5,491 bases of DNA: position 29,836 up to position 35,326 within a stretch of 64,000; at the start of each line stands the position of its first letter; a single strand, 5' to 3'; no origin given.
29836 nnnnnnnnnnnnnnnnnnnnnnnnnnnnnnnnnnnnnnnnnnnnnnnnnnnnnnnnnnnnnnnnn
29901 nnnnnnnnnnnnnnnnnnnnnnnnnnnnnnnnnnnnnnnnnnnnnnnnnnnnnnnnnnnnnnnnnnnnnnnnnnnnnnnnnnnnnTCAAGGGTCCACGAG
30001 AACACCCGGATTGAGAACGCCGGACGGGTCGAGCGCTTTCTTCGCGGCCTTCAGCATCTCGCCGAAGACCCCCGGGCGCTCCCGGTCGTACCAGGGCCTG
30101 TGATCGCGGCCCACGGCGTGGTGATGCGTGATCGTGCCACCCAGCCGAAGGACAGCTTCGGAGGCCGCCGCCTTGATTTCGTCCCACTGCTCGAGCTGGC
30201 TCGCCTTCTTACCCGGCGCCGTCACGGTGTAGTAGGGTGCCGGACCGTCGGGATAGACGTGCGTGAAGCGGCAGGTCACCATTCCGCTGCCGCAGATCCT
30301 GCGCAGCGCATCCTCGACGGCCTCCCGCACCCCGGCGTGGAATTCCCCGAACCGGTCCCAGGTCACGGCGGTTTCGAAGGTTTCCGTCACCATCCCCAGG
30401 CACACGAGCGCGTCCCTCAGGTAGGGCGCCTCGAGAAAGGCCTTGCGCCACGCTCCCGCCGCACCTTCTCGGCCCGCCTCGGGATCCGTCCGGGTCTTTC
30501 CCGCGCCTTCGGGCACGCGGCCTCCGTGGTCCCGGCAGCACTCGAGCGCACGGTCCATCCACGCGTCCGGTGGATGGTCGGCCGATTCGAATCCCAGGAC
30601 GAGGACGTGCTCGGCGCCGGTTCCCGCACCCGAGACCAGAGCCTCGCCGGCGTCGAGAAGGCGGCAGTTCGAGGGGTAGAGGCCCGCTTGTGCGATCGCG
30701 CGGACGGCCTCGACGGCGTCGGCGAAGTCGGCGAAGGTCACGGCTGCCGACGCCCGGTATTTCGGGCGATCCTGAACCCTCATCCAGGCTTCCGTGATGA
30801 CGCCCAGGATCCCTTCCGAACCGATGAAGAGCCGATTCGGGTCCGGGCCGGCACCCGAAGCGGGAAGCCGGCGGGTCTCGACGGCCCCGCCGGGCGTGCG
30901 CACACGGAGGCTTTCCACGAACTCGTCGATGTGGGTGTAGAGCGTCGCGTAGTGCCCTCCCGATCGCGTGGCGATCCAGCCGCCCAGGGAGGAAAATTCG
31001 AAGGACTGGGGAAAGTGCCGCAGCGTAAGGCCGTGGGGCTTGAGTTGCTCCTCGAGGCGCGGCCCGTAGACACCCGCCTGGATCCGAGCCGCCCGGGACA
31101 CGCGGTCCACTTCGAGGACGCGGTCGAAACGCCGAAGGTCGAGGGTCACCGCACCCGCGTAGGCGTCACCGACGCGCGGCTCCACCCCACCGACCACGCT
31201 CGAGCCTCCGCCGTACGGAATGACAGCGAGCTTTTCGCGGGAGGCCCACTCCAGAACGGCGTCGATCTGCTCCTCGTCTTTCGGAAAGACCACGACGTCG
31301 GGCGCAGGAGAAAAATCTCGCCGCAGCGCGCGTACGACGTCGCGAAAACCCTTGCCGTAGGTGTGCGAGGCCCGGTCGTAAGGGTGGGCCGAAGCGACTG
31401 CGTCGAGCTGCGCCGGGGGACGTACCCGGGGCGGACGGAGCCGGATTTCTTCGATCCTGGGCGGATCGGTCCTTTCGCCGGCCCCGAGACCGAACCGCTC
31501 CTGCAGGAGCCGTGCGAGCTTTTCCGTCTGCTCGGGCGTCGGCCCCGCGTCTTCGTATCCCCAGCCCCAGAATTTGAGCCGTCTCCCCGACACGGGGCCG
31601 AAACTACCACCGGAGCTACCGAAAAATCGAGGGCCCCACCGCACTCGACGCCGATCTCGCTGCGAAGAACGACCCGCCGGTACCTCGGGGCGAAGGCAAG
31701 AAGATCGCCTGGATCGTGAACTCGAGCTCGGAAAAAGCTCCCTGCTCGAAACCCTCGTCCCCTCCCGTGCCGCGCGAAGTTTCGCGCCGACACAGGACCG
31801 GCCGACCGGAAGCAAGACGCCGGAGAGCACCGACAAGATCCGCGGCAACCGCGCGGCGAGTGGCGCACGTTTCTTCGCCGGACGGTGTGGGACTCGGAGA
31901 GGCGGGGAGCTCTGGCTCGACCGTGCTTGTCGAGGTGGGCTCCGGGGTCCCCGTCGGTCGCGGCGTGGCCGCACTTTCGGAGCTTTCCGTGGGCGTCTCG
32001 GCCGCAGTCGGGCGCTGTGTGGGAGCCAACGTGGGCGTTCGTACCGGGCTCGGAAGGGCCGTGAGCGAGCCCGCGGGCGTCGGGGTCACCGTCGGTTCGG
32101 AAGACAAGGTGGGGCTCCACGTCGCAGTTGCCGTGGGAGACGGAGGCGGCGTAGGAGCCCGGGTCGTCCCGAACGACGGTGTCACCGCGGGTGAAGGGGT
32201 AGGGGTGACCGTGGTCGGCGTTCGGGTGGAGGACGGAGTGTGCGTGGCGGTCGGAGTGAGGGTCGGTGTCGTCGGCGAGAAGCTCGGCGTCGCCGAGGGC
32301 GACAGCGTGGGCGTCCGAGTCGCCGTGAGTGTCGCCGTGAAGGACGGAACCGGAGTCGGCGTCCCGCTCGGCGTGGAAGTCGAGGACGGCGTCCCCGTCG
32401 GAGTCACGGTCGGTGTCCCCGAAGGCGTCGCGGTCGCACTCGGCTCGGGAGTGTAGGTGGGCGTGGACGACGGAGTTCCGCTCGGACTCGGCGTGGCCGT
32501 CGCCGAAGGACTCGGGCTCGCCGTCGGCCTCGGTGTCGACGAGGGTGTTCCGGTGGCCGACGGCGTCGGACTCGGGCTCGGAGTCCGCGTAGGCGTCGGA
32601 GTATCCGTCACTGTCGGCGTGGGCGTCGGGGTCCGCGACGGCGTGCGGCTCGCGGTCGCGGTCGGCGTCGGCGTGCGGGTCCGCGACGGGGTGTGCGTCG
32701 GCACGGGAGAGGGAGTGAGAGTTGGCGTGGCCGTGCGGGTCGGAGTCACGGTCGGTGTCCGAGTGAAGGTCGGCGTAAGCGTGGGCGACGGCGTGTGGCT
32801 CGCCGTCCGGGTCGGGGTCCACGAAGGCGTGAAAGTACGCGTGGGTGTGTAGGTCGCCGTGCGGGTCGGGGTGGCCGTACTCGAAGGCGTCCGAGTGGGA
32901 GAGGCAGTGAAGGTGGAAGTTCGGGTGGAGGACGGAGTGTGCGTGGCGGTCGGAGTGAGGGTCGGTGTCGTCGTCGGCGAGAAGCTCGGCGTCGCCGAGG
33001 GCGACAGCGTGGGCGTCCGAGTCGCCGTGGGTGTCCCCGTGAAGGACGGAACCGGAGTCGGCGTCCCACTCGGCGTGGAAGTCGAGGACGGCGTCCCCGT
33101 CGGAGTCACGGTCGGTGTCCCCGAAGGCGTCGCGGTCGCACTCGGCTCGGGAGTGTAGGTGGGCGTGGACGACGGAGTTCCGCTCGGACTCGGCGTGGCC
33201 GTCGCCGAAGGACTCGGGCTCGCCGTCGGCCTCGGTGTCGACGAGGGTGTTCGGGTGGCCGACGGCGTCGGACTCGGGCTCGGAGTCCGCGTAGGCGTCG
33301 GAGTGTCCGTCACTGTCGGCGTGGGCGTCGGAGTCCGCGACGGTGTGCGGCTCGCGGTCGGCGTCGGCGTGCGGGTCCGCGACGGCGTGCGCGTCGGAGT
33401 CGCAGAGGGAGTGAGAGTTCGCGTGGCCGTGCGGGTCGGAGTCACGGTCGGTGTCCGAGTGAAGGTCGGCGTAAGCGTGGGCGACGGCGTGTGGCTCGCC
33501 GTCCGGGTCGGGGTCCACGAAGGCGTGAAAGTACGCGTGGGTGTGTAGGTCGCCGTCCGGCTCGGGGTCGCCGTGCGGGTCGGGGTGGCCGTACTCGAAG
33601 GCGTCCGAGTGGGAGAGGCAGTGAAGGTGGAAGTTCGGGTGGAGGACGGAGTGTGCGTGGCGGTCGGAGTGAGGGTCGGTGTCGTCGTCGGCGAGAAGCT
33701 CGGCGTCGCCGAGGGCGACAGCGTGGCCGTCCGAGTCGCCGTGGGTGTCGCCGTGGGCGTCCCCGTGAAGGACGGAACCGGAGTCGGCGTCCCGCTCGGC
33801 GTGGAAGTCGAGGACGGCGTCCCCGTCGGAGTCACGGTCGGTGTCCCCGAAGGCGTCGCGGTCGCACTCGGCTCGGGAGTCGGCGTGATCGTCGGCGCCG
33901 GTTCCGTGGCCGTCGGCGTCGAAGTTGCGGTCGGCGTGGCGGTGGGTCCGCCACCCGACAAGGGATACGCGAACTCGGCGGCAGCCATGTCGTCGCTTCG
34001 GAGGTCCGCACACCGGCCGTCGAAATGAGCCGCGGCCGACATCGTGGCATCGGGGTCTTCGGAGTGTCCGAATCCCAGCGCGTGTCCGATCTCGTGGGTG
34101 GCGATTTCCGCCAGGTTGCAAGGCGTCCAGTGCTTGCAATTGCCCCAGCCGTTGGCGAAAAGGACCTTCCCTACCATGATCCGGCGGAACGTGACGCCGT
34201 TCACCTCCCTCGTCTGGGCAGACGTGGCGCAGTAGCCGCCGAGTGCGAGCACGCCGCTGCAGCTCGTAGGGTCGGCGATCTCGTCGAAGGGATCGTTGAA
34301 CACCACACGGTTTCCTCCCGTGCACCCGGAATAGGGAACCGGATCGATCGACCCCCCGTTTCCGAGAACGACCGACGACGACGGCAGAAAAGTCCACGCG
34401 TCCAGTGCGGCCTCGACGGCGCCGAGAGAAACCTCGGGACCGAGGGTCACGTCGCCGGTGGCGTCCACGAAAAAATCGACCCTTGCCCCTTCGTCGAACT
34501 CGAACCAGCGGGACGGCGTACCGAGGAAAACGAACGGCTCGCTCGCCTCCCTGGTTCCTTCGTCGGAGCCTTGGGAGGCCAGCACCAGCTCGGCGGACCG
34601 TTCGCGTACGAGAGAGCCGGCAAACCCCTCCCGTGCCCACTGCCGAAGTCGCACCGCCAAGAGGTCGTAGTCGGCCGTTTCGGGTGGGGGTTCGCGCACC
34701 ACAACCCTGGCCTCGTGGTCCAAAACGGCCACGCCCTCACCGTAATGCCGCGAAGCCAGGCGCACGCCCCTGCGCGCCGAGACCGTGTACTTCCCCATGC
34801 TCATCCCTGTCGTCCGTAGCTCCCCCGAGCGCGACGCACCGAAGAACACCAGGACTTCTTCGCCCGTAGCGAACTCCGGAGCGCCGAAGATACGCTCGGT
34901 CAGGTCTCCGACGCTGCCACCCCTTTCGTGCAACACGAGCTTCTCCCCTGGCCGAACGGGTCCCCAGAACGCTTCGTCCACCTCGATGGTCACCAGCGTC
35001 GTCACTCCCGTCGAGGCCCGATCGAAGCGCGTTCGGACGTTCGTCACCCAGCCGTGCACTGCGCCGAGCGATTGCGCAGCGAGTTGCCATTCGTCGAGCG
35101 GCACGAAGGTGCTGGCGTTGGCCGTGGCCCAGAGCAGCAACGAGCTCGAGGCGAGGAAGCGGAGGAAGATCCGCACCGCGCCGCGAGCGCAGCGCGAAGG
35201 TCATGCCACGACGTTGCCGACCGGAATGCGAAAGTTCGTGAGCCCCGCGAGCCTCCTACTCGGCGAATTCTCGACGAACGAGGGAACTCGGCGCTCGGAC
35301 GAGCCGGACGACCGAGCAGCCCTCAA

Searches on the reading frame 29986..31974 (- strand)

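Call 19: search_protein_families(library=pfam, proteins=[window:29986-31974:-], max_evalue=0.01)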
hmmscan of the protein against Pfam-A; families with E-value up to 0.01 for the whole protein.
window:29986-31974:- (662 aa): 2 families
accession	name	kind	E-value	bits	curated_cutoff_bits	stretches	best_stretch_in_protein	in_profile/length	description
PF02913.24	FAD-oxidase_C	-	3e-44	152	21.2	1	403-657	1-246/248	FAD linked oxidases, C-terminal domain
PF01565.28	FAD_binding_4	-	8.8e-34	116.6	26.4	1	225-366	1-136/139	FAD binding domain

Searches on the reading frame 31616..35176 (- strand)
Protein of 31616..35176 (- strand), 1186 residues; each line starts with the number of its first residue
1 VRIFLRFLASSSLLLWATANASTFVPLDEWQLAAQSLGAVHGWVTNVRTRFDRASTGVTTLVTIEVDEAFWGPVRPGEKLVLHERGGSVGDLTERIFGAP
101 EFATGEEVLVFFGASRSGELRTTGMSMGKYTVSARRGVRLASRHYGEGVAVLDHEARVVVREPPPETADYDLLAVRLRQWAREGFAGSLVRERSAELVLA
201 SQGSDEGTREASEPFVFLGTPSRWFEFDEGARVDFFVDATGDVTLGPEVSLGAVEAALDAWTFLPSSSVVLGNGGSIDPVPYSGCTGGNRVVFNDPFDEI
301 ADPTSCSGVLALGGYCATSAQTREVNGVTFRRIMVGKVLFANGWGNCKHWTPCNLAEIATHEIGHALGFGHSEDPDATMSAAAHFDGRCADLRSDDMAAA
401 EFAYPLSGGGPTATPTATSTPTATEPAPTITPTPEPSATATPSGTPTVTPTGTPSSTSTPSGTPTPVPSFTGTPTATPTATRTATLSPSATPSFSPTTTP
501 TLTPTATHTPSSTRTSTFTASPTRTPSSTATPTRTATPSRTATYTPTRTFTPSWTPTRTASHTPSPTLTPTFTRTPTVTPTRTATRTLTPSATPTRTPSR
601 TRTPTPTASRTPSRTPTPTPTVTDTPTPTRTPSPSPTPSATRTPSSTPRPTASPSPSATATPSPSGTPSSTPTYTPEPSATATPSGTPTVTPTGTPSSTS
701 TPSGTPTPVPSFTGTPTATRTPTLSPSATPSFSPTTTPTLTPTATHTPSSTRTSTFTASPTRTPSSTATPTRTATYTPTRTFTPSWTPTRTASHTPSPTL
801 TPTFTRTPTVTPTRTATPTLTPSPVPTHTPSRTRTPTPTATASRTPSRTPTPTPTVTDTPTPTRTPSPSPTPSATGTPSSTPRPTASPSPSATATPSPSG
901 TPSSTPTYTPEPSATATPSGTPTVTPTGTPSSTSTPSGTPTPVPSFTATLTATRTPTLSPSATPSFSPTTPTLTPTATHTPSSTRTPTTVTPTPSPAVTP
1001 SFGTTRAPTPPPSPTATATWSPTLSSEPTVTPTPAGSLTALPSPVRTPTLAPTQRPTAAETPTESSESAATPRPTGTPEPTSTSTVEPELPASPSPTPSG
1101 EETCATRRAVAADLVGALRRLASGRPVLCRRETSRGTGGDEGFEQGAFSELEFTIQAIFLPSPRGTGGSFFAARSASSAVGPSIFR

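Call 19: search_protein_families(library=pfam, proteins=[window:31616-35176:-], max_evalue=0.01)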
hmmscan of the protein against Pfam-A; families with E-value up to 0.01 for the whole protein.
window:31616-35176:- (1186 aa): 1 family
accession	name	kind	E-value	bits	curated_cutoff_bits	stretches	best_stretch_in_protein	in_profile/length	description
PF00413.30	Peptidase_M10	-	3.9e-08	33.8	24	1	353-402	106-156/159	Matrixin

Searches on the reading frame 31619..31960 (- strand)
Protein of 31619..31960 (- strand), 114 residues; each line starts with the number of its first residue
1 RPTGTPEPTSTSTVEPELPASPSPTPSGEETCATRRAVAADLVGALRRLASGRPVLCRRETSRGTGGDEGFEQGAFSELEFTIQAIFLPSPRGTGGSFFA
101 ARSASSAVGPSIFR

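Call 50: search_protein_families(library=pfam, proteins=[window:31619-31960:-], max_evalue=5)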
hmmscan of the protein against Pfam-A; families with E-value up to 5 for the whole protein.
window:31619-31960:- (114 aa): 0 families

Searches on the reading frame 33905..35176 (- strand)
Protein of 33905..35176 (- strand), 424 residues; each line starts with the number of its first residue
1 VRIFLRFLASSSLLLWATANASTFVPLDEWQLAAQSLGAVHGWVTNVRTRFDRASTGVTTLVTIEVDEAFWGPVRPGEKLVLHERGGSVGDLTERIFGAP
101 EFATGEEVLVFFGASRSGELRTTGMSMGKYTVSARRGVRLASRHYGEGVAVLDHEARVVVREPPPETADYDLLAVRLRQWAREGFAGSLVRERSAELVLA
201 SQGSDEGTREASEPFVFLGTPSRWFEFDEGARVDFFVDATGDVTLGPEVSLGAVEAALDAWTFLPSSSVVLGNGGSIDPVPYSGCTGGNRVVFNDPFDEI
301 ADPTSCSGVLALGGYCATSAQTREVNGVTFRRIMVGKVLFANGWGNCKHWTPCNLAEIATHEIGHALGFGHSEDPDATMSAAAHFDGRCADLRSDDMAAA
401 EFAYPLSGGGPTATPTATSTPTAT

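Call 60: find_related_loci(query=A3, collection=genome_contigs, flank=10000)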
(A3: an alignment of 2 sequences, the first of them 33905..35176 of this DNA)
Query A3 (424 aa) in genome_contigs; peptide patterns used: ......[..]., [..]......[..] (x = any residue, [..] = any of these).
173 stretches matched a pattern; 70 encode a relative of the query (tblastn E <= 1e-3); 70 distinct loci.
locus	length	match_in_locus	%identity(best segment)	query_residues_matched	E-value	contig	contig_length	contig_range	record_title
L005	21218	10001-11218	50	18-422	2e-119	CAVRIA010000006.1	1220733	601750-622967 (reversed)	MAG: uncultured bacterium isolate MFD05684.bin.1.163 genome assembly, contig: contig_16942, whole genome shotgun sequenc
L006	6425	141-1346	49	20-418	5e-112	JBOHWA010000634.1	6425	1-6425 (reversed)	MAG: Candidatus Binatia bacterium isolate H1-B2_metabat2.bin.22_sub k127_149548, whole genome shotgun sequence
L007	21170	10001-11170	48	14-405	8e-111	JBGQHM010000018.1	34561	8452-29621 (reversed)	MAG: Candidatus Binatia bacterium isolate OBJ2_061818_070_72 k141_497871_length_34561_cov_15.1359, whole genome shotgun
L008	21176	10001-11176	49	13-405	9e-110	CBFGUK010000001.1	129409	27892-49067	MAG TPA_asm: uncultured bacterium isolate SRR17295757_concoct_170 genome assembly, contig: ERZ23398518.79, whole genome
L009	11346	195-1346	47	20-405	2e-106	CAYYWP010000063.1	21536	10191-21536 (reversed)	MAG TPA_asm: uncultured Candidatus Binatia bacterium isolate SRP237561_co1_359 genome assembly, contig: NODE_3940_length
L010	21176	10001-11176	49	20-416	6e-105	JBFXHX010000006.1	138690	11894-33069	MAG: Candidatus Binatia bacterium isolate CA_2019_TPIn_197 NODE_431_length_138690_cov_10.397148_TPIn, whole genome shotg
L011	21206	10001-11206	49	19-424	2e-104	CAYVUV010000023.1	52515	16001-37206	MAG TPA_asm: uncultured Candidatus Binatia bacterium isolate binchicken_co200_21 genome assembly, contig: k141_1770915,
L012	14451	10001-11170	47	19-407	6e-103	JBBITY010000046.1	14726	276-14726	MAG: Desulfurellales bacterium isolate PLS170224_bin_407 NODE_1419_length_14726_cov_3.846432, whole genome shotgun seque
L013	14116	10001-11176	47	15-405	7e-103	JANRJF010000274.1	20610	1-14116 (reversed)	MAG: Deltaproteobacteria bacterium isolate bins.329 k141_665860, whole genome shotgun sequence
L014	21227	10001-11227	46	17-424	3e-101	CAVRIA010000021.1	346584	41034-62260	MAG: uncultured bacterium isolate MFD05684.bin.1.163 genome assembly, contig: contig_81828, whole genome shotgun sequenc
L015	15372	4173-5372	44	1-405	5e-100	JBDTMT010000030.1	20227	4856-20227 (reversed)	MAG: bacterium isolate cluster3_bin.132 NODE_9294_length_20227_cov_7.565784, whole genome shotgun sequence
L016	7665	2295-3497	47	20-424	4e-98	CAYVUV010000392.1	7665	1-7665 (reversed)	MAG TPA_asm: uncultured Candidatus Binatia bacterium isolate binchicken_co200_21 genome assembly, contig: k141_139814, w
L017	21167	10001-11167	47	22-417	2e-101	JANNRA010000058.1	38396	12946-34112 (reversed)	MAG: bacterium isolate SOY_31_metabat_388 SOY_31_k141_3032500, whole genome shotgun sequence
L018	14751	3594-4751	47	14-408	1e-96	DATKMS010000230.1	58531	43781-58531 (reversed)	MAG TPA_asm: Candidatus Margulisiibacteriota bacterium isolate SMAG_U14717 k141_2036964, whole genome shotgun sequence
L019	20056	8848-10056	45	14-424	1e-96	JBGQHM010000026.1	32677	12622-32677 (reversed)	MAG: Candidatus Binatia bacterium isolate OBJ2_061818_070_72 k141_1210000_length_32677_cov_15.4355, whole genome shotgun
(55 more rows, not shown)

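Call 63: search_protein_families(library=pfam, proteins=[L013:9941-12544:+, L013:5384-8752:+, L013:8838-9746:+, L013:3192-4997:+], max_evalue=0.1)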
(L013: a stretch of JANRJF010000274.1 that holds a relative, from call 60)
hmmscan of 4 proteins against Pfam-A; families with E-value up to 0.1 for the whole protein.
L013:9941-12544:+ (868 aa): 8 families
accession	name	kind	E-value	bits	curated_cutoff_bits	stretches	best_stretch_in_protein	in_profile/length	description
PF00413.30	Peptidase_M10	-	1.1e-10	42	24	1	343-411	102-158/159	Matrixin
PF00404.24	Dockerin_1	-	2.6e-06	28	22.9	1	617-660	9-52/57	Dockerin type I domain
PF17210.9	SdrD_B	-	0.0031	18.1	29.7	1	566-612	19-68/112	SdrD B-like domain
PF00963.24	Cohesin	-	0.013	16.1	24.1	1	768-845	17-103/139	Cohesin domain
PF13582.12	Reprolysin_3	-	0.015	16.3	22.4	1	312-379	75-123/123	Metallo-peptidase family M12B Reprolysin-like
PF13688.12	Reprolysin_5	-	0.022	15.4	27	1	320-394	112-173/196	Metallo-peptidase family M12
PF01400.30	Astacin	-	0.026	14.7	22.5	1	349-379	65-95/189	Astacin (Peptidase family M12A)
PF12388.14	Peptidase_M57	-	0.032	14.4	21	1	363-380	134-151/212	Dual-action HEIGH metallo-peptidase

L013:5384-8752:+ (1123 aa): 0 families

L013:8838-9746:+ (303 aa): 0 families

L013:3192-4997:+ (602 aa): 3 families
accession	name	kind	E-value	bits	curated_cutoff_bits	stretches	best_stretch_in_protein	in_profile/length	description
PF00413.30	Peptidase_M10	-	1.1e-07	32.4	24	1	402-453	106-158/159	Matrixin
PF13688.12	Reprolysin_5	-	0.061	14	27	0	406-428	143-163/196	Metallo-peptidase family M12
PF12388.14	Peptidase_M57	-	0.066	13.3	21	0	406-422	135-151/212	Dual-action HEIGH metallo-peptidase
